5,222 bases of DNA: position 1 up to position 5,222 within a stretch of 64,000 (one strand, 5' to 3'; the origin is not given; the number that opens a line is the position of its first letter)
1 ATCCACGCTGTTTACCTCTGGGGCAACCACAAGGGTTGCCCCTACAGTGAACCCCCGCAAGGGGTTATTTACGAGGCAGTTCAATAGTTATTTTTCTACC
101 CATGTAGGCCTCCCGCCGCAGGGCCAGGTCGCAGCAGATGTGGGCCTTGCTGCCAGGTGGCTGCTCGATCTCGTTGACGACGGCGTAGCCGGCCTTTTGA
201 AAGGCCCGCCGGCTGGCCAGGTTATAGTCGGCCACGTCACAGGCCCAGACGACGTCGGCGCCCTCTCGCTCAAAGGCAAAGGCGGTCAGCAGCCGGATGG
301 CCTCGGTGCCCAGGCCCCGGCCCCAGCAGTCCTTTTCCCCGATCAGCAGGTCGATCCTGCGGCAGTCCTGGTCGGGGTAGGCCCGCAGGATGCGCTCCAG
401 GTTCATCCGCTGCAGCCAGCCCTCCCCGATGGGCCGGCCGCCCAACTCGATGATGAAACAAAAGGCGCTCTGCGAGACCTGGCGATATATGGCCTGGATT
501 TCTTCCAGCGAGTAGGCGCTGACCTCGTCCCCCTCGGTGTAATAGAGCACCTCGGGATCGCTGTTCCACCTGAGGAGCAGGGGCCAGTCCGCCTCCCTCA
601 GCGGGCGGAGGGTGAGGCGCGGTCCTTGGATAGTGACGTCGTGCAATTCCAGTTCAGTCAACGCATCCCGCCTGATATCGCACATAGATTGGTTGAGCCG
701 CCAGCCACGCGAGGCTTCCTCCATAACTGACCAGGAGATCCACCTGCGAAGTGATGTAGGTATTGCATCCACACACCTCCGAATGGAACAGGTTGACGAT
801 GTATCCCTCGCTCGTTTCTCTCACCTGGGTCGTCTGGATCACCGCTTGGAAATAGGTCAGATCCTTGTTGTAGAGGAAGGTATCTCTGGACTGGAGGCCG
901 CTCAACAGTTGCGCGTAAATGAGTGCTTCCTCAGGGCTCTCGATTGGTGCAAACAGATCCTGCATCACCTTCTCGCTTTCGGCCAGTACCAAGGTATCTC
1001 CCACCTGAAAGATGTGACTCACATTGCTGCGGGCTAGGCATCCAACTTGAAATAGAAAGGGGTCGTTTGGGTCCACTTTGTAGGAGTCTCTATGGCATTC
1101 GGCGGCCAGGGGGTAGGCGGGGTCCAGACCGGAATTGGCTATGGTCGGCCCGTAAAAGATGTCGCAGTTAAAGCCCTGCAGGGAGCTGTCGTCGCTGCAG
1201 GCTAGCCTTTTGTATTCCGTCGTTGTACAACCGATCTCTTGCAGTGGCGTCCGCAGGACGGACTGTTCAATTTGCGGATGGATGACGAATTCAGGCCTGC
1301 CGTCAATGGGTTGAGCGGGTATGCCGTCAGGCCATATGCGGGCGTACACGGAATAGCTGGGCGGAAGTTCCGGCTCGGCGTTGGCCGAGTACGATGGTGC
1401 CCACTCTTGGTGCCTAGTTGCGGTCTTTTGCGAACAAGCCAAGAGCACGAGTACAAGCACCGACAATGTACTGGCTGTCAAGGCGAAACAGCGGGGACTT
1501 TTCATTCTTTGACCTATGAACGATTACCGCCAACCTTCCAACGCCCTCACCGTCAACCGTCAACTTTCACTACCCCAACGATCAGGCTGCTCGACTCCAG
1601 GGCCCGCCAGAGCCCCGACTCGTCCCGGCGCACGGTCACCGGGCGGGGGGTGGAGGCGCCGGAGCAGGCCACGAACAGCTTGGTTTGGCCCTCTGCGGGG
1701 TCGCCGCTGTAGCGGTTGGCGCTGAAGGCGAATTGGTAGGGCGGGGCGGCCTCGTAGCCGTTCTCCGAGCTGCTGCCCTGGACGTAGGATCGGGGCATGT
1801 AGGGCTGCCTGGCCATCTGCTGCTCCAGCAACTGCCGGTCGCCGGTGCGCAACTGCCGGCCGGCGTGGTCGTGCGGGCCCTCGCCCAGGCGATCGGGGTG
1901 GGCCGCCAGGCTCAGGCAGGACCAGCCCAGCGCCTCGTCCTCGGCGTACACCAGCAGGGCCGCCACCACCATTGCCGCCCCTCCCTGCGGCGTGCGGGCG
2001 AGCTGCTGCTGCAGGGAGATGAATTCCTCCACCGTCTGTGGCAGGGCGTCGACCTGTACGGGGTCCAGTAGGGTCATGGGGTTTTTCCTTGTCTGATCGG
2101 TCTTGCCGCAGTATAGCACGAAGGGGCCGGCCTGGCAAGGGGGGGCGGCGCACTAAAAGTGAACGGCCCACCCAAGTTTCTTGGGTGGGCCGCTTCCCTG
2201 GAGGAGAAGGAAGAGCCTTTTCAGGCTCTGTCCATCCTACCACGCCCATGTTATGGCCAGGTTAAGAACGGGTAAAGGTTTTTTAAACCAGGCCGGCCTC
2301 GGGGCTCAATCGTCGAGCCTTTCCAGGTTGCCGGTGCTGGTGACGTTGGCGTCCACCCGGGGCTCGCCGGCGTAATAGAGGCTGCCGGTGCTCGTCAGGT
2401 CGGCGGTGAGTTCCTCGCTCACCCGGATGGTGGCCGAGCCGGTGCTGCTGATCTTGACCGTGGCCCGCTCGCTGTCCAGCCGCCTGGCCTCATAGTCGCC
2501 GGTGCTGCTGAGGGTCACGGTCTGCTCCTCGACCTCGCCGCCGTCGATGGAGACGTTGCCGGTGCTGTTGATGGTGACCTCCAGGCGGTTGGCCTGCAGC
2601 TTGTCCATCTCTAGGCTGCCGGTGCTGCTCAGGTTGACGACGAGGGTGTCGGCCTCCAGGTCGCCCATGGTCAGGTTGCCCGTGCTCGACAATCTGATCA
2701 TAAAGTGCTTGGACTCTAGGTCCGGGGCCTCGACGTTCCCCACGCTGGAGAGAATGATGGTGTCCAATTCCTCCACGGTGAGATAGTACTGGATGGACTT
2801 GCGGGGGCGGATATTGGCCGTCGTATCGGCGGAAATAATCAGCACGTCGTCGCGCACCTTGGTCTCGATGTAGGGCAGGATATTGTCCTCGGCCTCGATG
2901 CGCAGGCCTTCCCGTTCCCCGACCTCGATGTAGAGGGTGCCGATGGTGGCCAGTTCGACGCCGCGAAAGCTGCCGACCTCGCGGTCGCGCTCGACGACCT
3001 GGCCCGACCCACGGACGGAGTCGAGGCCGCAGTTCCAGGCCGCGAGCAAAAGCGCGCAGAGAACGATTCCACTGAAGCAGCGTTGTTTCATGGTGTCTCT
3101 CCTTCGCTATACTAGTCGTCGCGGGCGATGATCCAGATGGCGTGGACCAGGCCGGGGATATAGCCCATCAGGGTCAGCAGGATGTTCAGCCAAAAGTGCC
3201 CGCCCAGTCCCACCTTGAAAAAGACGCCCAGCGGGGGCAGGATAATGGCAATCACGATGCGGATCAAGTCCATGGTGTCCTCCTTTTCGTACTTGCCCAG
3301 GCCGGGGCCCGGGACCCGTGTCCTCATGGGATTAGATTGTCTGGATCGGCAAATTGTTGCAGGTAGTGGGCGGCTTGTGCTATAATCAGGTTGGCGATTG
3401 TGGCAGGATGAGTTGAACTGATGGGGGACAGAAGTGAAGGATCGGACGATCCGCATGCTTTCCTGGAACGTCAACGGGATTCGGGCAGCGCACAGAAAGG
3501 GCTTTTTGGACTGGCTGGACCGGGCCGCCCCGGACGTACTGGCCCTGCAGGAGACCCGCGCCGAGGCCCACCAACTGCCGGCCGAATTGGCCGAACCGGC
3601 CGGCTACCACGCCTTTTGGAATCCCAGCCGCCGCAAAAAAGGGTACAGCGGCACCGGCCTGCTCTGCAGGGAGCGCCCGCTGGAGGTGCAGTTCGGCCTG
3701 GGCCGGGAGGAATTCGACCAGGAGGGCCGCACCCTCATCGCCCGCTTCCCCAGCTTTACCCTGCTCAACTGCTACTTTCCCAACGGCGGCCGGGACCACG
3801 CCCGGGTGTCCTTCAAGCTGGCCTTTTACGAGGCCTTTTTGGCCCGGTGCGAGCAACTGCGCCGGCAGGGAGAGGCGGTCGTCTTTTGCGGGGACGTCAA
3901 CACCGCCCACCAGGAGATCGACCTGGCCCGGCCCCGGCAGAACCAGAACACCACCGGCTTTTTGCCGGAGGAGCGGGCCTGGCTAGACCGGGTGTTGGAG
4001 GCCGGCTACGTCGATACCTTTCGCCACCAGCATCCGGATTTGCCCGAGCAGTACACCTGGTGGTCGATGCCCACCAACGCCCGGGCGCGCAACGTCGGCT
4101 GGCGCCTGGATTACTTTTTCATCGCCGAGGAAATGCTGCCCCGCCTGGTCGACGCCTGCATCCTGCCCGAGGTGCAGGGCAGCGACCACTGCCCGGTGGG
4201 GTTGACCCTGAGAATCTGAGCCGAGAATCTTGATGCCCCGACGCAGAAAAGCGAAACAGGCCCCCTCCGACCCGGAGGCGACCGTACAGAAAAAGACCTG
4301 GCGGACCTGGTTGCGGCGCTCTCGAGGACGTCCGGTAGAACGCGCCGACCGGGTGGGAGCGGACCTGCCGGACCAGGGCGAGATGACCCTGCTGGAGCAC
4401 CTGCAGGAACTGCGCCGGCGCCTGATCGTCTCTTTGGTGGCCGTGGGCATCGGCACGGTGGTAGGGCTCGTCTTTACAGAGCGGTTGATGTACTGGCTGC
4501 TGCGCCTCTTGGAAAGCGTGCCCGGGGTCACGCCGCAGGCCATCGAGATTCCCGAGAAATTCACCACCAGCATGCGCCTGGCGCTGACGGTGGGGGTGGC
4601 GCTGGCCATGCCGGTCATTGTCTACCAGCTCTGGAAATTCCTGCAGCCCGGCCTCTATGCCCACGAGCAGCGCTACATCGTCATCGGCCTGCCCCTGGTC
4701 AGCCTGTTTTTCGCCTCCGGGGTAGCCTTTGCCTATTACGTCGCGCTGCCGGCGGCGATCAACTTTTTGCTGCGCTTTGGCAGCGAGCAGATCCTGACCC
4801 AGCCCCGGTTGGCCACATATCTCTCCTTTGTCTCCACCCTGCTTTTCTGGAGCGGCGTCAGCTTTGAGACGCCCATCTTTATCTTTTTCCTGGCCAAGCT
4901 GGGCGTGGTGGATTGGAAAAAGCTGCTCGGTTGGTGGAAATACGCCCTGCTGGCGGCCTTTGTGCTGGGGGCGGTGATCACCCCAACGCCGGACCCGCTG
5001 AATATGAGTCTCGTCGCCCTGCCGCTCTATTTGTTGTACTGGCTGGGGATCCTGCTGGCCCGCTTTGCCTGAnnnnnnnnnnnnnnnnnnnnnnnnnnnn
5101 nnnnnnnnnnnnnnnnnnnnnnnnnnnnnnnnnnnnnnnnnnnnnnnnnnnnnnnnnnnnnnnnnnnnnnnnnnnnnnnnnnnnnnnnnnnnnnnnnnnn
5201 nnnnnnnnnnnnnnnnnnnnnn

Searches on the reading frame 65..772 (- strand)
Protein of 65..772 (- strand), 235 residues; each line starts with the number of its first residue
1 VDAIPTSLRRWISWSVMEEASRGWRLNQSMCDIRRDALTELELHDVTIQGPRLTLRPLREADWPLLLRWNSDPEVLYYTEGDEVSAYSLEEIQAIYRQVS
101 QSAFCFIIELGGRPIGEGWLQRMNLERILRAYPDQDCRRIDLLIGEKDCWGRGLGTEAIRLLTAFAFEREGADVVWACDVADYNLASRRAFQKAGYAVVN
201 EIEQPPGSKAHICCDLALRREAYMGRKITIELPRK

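Call 21: search_protein_families(library=pfam, proteins=[window:65-772:-], max_evalue=0.001)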
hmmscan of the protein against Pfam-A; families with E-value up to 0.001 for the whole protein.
window:65-772:- (235 aa): 3 families
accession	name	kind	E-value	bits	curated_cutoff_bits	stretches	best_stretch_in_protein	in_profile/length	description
PF13302.13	Acetyltransf_3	-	1.1e-20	75.2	25.4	1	52-196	1-137/138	Acetyltransferase (GNAT) domain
PF13523.12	Acetyltransf_8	-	8e-14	51.9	27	1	60-203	3-144/145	Acetyltransferase (GNAT) domain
PF00583.31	Acetyltransf_1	-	2e-11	44.6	20.7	1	94-196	26-116/116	Acetyltransferase (GNAT) family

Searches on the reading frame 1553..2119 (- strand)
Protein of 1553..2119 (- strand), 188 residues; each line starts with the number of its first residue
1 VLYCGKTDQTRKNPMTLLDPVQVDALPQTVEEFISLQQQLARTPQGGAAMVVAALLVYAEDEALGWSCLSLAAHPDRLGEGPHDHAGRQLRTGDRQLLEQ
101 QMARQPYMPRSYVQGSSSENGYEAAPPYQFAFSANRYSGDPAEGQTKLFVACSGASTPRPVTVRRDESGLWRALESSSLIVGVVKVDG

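Call 21: search_protein_families(library=pfam, proteins=[window:1553-2119:-], max_evalue=0.001)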
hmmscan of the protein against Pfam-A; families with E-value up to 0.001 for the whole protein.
window:1553-2119:- (188 aa): 1 family
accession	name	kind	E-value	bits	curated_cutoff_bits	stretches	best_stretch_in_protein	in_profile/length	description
PF22043.2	DUF6935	-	7.2e-42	143.5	27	1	25-183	2-154/158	Domain of unknown function (DUF6935)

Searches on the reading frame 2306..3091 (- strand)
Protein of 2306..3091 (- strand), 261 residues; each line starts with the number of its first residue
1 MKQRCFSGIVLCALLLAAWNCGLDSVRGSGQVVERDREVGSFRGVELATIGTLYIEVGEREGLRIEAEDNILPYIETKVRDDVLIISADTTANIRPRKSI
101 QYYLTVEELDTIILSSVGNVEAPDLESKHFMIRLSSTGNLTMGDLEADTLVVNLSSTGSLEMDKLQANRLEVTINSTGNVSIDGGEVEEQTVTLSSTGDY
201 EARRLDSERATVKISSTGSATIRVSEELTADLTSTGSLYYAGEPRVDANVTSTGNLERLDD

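Call 21: search_protein_families(library=pfam, proteins=[window:2306-3091:-], max_evalue=0.001)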
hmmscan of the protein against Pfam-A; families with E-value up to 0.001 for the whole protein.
window:2306-3091:- (261 aa): 1 family
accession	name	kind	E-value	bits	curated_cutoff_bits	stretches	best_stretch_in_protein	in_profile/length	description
PF10988.14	DUF2807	-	4.9e-39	134.4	24.2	2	144-244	83-181/181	Putative auto-transporter adhesin, head GIN domain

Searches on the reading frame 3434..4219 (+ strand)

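Call 21: search_protein_families(library=pfam, proteins=[window:3434-4219:+], max_evalue=0.001)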
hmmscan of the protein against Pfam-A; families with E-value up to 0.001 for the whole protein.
window:3434-4219:+ (261 aa): 1 family
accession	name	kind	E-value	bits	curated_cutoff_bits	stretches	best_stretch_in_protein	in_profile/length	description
PF03372.29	Exo_endo_phos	-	4.7e-33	115.2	24.5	1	9-252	1-225/225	Endonuclease/Exonuclease/phosphatase family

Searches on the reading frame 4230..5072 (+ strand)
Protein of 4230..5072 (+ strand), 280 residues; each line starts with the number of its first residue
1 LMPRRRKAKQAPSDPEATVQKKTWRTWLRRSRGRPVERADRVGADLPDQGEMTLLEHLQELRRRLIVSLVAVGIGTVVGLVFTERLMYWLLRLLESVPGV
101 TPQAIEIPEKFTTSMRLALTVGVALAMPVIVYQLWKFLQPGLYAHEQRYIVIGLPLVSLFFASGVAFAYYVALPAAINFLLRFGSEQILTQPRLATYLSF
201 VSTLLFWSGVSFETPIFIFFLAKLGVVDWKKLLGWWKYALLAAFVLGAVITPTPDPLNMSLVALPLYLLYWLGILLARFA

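Call 21: search_protein_families(library=pfam, proteins=[window:4230-5072:+], max_evalue=0.001)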
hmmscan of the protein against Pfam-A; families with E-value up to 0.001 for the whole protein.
window:4230-5072:+ (280 aa): 1 family
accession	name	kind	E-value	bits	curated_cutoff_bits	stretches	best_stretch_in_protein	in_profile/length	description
PF00902.23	TatC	-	7.2e-64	215.9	25.1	1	56-265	1-208/208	Sec-independent protein translocase protein (TatC)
